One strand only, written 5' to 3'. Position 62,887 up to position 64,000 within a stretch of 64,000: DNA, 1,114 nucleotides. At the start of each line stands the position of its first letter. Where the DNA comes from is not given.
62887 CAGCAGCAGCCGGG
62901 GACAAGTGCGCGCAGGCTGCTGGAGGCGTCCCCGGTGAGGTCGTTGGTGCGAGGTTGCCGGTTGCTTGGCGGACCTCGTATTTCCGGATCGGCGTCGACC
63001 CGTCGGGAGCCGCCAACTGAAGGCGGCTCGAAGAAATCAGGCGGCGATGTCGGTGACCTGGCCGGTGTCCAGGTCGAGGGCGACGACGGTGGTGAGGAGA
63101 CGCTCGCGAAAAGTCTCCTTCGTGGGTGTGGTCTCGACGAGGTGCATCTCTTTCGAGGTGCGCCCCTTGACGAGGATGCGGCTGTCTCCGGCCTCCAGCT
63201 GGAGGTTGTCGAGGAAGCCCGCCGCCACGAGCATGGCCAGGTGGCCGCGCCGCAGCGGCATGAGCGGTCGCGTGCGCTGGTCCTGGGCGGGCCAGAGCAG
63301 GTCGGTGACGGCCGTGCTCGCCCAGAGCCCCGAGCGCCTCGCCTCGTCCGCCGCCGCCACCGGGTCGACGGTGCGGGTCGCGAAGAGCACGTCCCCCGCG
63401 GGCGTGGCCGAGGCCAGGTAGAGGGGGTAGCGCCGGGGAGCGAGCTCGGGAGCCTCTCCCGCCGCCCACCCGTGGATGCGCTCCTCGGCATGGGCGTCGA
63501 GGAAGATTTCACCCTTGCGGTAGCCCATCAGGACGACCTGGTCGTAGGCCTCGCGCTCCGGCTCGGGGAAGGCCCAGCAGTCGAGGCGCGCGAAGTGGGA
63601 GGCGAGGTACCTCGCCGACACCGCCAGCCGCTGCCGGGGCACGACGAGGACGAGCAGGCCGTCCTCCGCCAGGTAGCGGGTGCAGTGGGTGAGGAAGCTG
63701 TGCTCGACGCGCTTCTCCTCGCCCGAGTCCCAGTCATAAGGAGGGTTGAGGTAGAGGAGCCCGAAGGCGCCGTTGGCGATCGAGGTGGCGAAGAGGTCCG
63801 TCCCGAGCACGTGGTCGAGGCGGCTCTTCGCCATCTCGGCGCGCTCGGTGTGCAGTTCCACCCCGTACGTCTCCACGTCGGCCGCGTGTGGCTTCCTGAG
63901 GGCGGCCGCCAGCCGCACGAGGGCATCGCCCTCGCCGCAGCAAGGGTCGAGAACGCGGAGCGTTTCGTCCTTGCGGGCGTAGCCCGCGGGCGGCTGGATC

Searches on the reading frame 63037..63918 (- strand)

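Call 21: search_protein_families(library=pfam, proteins=[window:63037-63918:-], max_evalue=0.001)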
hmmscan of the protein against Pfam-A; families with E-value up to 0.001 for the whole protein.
window:63037-63918:- (293 aa): 2 families
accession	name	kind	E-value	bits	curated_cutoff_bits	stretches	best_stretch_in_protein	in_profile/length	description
PF19587.5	DUF6094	-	2.4e-18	66.5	22.8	1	14-136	181-307/344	Uncharacterised methyltransferase family (DUF6094)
PF05175.20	MTS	-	3.4e-05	24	23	1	11-110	59-155/170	Methyltransferase small domain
